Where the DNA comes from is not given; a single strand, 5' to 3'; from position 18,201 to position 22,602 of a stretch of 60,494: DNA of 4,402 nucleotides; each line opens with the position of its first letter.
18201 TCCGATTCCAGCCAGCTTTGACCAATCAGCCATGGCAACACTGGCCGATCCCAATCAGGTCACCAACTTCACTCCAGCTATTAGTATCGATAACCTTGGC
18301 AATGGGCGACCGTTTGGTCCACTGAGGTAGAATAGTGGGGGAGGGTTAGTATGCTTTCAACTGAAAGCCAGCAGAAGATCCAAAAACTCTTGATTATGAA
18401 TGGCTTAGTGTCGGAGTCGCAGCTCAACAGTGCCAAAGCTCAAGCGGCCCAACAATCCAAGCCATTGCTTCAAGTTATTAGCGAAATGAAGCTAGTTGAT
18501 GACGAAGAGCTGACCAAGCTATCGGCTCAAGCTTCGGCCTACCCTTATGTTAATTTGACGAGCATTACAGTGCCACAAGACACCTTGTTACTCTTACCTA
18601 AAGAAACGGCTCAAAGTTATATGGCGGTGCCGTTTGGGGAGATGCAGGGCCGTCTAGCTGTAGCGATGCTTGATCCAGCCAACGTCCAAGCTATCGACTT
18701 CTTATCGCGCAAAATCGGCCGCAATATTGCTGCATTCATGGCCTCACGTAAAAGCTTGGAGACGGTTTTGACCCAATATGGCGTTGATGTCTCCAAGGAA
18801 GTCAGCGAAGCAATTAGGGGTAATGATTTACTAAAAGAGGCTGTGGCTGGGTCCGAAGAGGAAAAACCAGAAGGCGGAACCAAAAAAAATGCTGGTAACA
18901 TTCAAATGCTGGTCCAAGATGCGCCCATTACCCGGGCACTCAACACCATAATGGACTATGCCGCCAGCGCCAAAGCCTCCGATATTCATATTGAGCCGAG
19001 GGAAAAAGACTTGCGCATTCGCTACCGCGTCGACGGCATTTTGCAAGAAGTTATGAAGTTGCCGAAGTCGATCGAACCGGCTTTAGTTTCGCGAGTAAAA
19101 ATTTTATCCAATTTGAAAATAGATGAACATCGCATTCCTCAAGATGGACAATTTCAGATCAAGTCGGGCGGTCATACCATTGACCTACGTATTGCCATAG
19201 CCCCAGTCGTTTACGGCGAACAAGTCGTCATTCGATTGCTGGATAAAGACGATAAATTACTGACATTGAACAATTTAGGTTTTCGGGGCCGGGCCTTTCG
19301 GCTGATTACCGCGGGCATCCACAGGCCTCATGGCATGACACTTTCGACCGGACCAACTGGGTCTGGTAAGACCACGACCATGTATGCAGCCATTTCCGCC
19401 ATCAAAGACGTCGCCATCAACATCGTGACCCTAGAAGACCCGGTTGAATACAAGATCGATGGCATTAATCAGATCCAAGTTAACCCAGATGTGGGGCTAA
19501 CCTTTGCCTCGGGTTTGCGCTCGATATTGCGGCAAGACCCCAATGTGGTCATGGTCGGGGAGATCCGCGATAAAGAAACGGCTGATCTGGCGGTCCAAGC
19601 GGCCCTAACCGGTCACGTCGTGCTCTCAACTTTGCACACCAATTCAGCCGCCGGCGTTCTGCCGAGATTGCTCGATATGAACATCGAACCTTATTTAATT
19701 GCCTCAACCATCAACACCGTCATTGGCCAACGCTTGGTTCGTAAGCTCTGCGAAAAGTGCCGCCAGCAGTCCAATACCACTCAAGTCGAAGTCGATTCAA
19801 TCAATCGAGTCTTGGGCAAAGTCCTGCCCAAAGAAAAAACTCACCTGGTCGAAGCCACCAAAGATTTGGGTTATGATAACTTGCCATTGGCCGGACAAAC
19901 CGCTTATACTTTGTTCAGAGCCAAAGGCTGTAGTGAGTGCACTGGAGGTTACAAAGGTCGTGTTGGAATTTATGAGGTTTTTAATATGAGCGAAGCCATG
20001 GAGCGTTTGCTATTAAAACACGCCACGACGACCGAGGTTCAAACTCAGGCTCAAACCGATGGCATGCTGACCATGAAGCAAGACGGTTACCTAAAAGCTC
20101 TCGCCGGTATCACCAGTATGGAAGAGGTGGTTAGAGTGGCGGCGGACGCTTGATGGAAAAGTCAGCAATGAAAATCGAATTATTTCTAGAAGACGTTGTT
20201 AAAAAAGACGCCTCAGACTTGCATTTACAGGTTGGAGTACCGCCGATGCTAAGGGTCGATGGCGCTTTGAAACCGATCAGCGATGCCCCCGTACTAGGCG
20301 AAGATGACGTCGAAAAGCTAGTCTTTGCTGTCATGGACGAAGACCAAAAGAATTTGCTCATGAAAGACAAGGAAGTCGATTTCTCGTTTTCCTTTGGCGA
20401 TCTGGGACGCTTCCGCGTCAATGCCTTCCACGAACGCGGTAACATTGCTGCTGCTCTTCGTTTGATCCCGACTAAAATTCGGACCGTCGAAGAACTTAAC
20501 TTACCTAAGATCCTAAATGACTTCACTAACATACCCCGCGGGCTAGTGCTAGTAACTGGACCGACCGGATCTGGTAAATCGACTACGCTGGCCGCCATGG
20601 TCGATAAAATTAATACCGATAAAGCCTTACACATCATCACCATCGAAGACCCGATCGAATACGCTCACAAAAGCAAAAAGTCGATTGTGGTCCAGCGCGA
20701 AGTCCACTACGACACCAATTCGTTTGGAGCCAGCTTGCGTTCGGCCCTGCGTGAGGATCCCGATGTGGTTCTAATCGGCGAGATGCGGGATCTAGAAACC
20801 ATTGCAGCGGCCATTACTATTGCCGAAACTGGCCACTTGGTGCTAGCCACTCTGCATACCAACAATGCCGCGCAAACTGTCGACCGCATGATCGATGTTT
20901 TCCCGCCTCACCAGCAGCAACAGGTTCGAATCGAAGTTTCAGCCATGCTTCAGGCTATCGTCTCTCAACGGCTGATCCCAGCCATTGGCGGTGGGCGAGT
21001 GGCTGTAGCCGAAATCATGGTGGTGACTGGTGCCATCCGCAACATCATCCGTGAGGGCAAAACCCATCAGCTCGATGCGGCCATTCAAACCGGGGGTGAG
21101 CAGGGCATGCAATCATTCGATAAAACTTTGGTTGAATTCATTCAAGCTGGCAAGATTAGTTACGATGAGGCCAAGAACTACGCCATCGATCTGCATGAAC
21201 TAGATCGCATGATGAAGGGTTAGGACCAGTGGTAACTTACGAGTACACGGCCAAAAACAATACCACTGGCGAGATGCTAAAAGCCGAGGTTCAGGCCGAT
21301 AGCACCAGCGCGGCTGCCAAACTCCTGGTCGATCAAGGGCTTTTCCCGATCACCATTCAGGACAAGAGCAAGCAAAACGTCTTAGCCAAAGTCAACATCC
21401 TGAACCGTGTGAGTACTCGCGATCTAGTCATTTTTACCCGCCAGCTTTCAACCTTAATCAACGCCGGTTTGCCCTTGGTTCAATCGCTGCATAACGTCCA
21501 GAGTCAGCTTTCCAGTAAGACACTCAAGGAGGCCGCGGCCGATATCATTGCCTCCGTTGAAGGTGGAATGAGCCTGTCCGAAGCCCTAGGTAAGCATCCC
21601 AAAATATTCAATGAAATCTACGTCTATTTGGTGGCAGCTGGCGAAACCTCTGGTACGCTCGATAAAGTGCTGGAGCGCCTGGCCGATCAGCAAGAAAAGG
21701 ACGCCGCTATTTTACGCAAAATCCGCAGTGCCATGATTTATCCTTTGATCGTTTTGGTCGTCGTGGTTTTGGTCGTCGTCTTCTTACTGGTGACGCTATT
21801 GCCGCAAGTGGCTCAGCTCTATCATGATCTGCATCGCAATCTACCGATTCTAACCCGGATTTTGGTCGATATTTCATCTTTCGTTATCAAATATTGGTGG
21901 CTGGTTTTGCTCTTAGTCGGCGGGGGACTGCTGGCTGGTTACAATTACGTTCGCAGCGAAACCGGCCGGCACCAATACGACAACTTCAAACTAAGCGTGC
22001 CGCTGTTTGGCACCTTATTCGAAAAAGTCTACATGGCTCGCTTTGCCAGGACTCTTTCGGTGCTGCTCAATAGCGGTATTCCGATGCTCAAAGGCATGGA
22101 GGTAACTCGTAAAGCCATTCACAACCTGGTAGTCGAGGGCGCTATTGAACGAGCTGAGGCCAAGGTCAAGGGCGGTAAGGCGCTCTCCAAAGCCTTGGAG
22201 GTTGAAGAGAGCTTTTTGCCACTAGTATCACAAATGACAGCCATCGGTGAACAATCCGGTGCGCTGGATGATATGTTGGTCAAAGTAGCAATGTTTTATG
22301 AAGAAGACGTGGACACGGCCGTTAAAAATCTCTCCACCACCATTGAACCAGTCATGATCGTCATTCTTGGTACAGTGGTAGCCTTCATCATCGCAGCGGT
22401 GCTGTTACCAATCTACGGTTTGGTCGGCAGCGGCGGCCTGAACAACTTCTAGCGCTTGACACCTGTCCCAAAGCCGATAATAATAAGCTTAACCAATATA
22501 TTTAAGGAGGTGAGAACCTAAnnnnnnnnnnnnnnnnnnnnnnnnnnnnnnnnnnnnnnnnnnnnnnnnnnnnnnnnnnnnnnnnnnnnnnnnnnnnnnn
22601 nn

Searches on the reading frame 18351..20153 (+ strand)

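Call 73: search_protein_families(library=ncbifam, proteins=[window:18351-20153:+], max_evalue=1e-10)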
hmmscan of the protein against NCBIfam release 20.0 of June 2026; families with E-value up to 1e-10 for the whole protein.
window:18351-20153:+ (600 aa): 15 families
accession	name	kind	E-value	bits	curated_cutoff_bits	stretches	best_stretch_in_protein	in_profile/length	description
TIGR02538.1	type_IV_pilB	equivalog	9.6e-170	565.9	675.65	1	10-598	2-563/564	type IV-A pilus assembly ATPase PilB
TIGR02533.1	type_II_gspE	equivalog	7.8e-161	536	630.25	1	82-596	4-485/486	type II secretion system ATPase GspE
NF007755.0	PRK10436.1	equivalog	2.8e-129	431.8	617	2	88-481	15-373/465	type II secretion system protein GspE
NF053534.1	T4PilAsmATPsTfpB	equivalog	2e-123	412.8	850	1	32-597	37-582/584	type IV pilus assembly ATPase TfpB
NF041000.1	ATPase_ComGA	equivalog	8.7e-77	257.7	300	1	199-464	2-266/267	competence type IV pilus ATPase ComGA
TIGR01420.1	pilT_fam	subfamily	8.8e-47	160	319.1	1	197-499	2-300/343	PilT/PilU family type 4a pilus ATPase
TIGR02525.1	plasmid_TraJ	equivalog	6.7e-25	87.8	368.3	1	325-444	147-273/372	plasmid transfer ATPase TraJ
TIGR02524.1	dot_icm_DotB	equivalog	2.9e-20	72.8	463.3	1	323-462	130-278/358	Dot/Icm type IV secretion system ATPase DotB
NF058587.1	archaellum_moto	equivalog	1.2e-15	57.3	550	1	333-465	281-419/527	archaellum flagellar ATPase motor FlaI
TIGR02782.1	TrbB_P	equivalog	7.5e-15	55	304.55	1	330-457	139-275/303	P-type conjugative transfer ATPase TrbB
NF010469.0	PRK13894.1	subfamily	7.1e-13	48.6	508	1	326-459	148-283/320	conjugal transfer ATPase TrbB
NF010407.0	PRK13833.1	subfamily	1.4e-11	44.4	499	1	323-460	141-277/323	conjugal transfer protein TrbB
TIGR02788.1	VirB11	equivalog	2.3e-11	43.3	249.95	1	333-445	150-267/308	P-type DNA transfer ATPase VirB11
NF012033.0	PRK15489.1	equivalog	2.5e-11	42.5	537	1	6-161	489-645/703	glycosyl transferase family protein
TIGR03819.1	heli_sec_ATPase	hypoth_equivalog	3.7e-11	42.8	373.15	1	244-441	98-298/340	TadA family conjugal transfer-associated ATPase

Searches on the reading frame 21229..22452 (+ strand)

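Call 73: search_protein_families(library=ncbifam, proteins=[window:21229-22452:+], max_evalue=1e-10)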
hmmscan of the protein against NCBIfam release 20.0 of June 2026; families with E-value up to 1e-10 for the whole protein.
window:21229-22452:+ (407 aa): 6 families
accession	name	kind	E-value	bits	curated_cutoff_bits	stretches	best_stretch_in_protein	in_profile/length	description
TIGR02120.1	GspF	equivalog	8.2e-118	394.1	424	1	4-397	1-396/401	type II secretion system inner membrane protein GspF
NF052607.1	T4PiliAsmPilCThrm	equivalog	1.3e-116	390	700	1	1-400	1-402/406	type IV pilus assembly protein PilC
NF052606.1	T4PiliAsmPilCMyx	equivalog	3.3e-100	335.9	700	1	3-400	21-416/419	type IV pilus assembly protein PilC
NF047826.1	T3SSXpsF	equivalog_domain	6.1e-82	275.6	650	1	1-400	1-402/405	type II secretion system protein XpsF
NF007861.0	PRK10573.1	equivalog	1.5e-78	264.6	401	1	11-398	13-394/401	protein transport protein HofC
NF041012.2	T4P_ComGB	equivalog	1.4e-42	146.3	240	1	127-399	60-331/332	competence type IV pilus assembly protein ComGB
